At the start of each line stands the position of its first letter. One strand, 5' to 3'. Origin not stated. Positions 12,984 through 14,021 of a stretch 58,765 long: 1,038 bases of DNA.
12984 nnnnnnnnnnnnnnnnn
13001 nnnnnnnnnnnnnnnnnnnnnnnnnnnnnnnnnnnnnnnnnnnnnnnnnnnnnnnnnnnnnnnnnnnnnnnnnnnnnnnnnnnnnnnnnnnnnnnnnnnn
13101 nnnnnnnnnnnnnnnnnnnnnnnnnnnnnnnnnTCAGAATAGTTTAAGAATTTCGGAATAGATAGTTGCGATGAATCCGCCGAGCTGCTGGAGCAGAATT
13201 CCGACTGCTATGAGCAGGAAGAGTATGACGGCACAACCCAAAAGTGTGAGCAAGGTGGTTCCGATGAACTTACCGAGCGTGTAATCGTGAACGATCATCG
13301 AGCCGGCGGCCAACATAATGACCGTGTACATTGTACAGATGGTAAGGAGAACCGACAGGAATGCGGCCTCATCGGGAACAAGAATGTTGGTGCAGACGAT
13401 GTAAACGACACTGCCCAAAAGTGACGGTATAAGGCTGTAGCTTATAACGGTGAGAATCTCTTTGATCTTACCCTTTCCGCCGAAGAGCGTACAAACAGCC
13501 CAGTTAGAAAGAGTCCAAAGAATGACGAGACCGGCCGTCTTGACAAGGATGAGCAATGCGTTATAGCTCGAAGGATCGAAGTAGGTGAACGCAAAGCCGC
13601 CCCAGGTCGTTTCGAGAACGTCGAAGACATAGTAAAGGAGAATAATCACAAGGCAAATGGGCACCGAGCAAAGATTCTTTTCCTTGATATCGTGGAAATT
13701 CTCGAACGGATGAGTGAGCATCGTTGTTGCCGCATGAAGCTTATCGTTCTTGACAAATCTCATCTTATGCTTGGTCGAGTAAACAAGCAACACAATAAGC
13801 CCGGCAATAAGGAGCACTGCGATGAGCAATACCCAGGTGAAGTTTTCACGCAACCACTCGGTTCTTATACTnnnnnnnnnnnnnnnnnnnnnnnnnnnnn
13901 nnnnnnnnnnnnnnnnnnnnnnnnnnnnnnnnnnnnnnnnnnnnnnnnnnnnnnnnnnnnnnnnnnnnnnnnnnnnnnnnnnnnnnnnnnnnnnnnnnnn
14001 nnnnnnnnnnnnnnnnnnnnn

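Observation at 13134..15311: Unusual fusion: secreted six-bladed NHL-like propeller + TPR + membrane-embedded Yip1-like domain inside an ABC operon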

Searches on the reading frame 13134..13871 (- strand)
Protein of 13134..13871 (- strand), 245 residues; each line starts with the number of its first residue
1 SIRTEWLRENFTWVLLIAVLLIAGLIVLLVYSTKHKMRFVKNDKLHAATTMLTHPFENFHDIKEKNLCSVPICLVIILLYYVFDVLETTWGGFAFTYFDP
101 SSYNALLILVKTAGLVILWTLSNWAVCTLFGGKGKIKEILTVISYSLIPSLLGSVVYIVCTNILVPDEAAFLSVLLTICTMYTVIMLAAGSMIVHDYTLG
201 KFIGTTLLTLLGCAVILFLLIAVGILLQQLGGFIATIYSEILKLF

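Call 44: search_protein_representatives(protein=window:13134-13871:-)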
Query: 245 residues. Proteins with E-value up to 0.001 (for the whole library): 1316; up to 1e-10: 866; up to 1e-30: 94. The best 150 are listed.
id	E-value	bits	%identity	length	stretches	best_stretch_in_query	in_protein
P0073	1.9e-103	361.7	67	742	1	2-245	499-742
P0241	2.0e-62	227.4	45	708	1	2-242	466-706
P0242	6.0e-61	222.6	48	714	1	3-241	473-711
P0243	7.7e-60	218.9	42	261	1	3-242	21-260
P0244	2.2e-57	210.9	42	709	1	3-242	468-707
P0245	3.6e-56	206.9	43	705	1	2-241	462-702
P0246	2.8e-55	204.0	41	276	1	2-242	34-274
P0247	1.2e-54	202.0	41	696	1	3-242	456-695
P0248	2.5e-54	200.9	42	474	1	2-245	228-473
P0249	4.6e-54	200.0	39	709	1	2-242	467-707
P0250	5.3e-54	199.8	45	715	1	3-241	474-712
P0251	1.8e-53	198.1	40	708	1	2-241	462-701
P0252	5.1e-53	196.6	41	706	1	3-242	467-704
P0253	1.7e-52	194.9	40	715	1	15-242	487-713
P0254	1.6e-51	191.7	42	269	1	2-241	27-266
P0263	2.7e-47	177.9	38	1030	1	3-241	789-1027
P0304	1.4e-36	142.8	31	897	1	3-241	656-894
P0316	1.1e-33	133.3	35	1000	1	3-241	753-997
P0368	1.4e-27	113.3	33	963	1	3-239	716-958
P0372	2.4e-27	112.6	33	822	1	2-242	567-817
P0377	3.7e-27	112.0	32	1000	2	50-243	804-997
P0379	4.4e-27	111.7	30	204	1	51-243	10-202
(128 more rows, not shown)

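Call 46: find_homologous_proteins(query=P0379)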
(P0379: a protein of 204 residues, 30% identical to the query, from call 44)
Query P0379 (204 aa): 12 proteins with E <= 0.001 among 751 candidates.
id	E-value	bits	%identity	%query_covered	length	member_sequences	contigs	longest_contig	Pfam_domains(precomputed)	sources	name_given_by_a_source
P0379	1.5e-123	428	100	100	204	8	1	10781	PF04893.23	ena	-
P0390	2.5e-103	362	83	100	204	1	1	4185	PF04893.23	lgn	-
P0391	1.4e-101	356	80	100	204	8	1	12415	PF04893.23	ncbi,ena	-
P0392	1.7e-82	294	67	100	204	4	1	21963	PF04893.23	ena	-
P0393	1.6e-75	272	61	100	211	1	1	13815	PF04893.23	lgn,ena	-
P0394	1.1e-72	262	61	100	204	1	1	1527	PF04893.23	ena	-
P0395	3.8e-69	251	58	100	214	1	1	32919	PF04893.23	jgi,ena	-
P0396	1.6e-34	138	42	93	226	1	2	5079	PF04893.23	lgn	-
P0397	6.1e-30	123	34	99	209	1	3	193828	PF04893.23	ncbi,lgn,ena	-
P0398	2.9e-28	117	36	95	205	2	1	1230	PF04893.23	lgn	-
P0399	4.6e-27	113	33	95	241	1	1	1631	PF04893.23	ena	-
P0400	5.0e-22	97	30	98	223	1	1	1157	PF04893.23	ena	-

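Call 47: find_encoding_contigs(protein=P0395, flank=10000, max_places=1)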
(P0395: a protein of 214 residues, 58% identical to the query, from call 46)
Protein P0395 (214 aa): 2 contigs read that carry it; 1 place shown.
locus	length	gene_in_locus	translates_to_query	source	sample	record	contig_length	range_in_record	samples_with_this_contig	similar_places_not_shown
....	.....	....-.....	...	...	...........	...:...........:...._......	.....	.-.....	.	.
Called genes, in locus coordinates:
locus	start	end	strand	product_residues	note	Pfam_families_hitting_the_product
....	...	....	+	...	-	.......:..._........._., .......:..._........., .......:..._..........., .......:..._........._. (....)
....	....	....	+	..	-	-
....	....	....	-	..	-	-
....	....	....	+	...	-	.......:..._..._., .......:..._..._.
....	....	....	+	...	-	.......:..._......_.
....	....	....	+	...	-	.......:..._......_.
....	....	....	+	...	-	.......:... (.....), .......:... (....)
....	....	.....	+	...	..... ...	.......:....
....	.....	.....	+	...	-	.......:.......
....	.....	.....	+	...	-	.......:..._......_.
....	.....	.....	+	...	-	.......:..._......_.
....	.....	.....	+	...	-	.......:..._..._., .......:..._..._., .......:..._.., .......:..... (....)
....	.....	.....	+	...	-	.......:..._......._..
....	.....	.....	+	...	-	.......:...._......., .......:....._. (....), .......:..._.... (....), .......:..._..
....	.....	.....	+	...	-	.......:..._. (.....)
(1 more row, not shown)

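Call 48: find_encoding_contigs(protein=P0397, flank=10000, max_places=1)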
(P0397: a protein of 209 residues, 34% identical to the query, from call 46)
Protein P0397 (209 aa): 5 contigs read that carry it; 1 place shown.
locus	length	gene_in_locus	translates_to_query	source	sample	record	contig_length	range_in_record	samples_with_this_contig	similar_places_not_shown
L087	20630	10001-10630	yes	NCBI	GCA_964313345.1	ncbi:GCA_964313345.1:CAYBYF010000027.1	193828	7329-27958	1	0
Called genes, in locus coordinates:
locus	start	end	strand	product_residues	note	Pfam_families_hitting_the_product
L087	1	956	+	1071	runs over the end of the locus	PF07554:FIVAR (weak), PF02368:Big_2 (weak), PF21461:HL_N-beta (faint), PF22359:Big-like (faint), PF26182:Ig_NUP210_5th (faint), PF02368:Big_2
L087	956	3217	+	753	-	-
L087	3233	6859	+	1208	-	PF14200:RicinB_lectin_2 (faint)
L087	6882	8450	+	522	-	PF13416:SBP_bac_8, PF01547:SBP_bac_1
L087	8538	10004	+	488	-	PF01436:NHL (faint)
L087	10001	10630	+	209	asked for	PF04893:Yip1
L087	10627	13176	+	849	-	PF18952:DUF5696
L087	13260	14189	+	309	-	PF00528:BPD_transp_1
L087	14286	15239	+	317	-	PF00528:BPD_transp_1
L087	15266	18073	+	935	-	PF01547:SBP_bac_1, PF13416:SBP_bac_8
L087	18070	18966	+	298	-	PF00528:BPD_transp_1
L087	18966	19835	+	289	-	PF00528:BPD_transp_1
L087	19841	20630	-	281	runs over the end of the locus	PF12833:HTH_18, PF00165:HTH_AraC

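Call 49: find_encoding_contigs(protein=P0392, flank=10000, max_places=1)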
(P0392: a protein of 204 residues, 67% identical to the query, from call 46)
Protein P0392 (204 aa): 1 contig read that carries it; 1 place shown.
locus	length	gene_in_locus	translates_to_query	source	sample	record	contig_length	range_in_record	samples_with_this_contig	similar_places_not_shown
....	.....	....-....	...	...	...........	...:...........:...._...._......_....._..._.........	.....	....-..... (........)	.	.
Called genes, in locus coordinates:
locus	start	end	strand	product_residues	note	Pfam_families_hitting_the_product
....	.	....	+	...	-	?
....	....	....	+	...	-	-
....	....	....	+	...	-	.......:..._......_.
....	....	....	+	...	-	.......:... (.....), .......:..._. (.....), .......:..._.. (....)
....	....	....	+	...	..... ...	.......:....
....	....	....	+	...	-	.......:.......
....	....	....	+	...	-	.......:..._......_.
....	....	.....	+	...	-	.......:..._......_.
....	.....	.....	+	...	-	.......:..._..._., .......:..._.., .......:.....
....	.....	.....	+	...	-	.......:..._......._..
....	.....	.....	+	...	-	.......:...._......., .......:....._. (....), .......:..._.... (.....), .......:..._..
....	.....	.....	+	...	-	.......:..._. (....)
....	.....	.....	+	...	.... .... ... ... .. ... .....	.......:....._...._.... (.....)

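Call 70: search_protein_families(library=pfam, proteins=[P0263, P0304, P0316, P0368, P0372, P0377], max_evalue=0.01)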
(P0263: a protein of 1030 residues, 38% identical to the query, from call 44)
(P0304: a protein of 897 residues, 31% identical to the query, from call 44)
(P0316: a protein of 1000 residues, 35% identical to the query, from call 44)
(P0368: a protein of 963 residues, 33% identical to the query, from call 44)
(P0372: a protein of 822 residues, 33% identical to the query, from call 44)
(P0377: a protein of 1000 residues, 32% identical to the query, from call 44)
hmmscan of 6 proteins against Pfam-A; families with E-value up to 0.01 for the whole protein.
P0263 (1030 aa): 4 families
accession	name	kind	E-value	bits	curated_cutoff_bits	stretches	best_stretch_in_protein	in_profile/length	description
PF04893.22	Yip1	-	3.5e-12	47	28.6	1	837-1006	3-172/173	Yip1 domain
PF01436.27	NHL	-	3e-08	33.7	20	1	419-440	6-27/28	NHL repeat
PF13414.12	TPR_11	-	5.7e-05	23.2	26.8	1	710-749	3-42/42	TPR repeat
PF13432.12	TPR_16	-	0.0046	17.8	32.7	1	715-756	11-52/65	Tetratricopeptide repeat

P0304 (897 aa): 9 families
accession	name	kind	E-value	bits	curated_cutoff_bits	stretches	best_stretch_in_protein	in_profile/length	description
PF01436.27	NHL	-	4.5e-14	52.1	20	1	308-331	4-27/28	NHL repeat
PF04893.22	Yip1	-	4.3e-13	49.9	28.6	1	704-872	3-172/173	Yip1 domain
PF14559.12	TPR_19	-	6.5e-06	26.8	25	1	595-636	4-45/68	Tetratricopeptide repeat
PF13414.12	TPR_11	-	6.7e-06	26.1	26.8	1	590-627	2-39/42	TPR repeat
PF13432.12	TPR_16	-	1.9e-05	25.5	32.7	1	595-640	10-55/65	Tetratricopeptide repeat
PF08450.18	SGL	-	0.00027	21.1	26.3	0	309-345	187-223/246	SMP-30/Gluconolactonase/LRE-like region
PF13424.12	TPR_12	-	0.0016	19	30.1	1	588-641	9-70/77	Tetratricopeptide repeat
PF07719.23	TPR_2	-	0.0051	17.3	27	0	587-615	6-34/34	Tetratricopeptide repeat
PF13428.12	TPR_14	-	0.0087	17.1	23.5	0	588-624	7-43/44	Tetratricopeptide repeat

P0316 (1000 aa): 8 families
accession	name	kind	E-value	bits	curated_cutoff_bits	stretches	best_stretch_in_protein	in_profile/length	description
PF04893.22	Yip1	-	2.1e-15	57.5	28.6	1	806-974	2-170/173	Yip1 domain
PF01436.27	NHL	-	2e-05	24.8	20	0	415-437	3-25/28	NHL repeat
PF07719.23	TPR_2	-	0.00059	20.2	27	0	716-737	4-25/34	Tetratricopeptide repeat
PF00515.34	TPR_1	-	0.00072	19.7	27.8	0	716-737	4-25/34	Tetratricopeptide repeat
PF13432.12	TPR_16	-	0.00086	20.2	32.7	1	683-737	1-55/65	Tetratricopeptide repeat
PF13414.12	TPR_11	-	0.0017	18.5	26.8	1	688-727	3-42/42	TPR repeat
PF25063.1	ARM_TT21_C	-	0.0069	16.7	35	0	683-756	99-172/209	Tetratricopeptide repeat protein 21 C-terminal ARM domain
PF13174.12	TPR_6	-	0.0089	17.1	26.3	0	716-737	3-24/33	Tetratricopeptide repeat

P0368 (963 aa): 3 families
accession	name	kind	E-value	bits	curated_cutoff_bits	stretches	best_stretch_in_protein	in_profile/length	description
PF04893.22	Yip1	-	3e-16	60.2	28.6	1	769-939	2-172/173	Yip1 domain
PF01436.27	NHL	-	3.9e-11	42.9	20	0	381-402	5-26/28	NHL repeat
PF17170.10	DUF5128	-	0.0025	17.5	22.9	0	574-723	52-203/321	6-bladed beta-propeller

P0372 (822 aa): 3 families
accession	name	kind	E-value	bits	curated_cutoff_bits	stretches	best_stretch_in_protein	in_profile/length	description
PF04893.22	Yip1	-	1.8e-16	60.9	28.6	1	625-795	2-173/173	Yip1 domain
PF25021.1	TEN_NHL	-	0.00011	21.7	27.1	1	69-168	258-353/357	Teneurin NHL domain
PF13414.12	TPR_11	-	0.00064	19.8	26.8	1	424-462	4-42/42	TPR repeat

P0377 (1000 aa): 3 families
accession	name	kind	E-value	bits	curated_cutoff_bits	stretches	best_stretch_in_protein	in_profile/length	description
PF04893.22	Yip1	-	1.5e-15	57.9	28.6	1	804-974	2-172/173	Yip1 domain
PF01436.27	NHL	-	7.3e-06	26.2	20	0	304-326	5-28/28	NHL repeat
PF08309.17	LVIVD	-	0.0054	16.5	20.2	0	302-321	3-22/42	LVIVD repeat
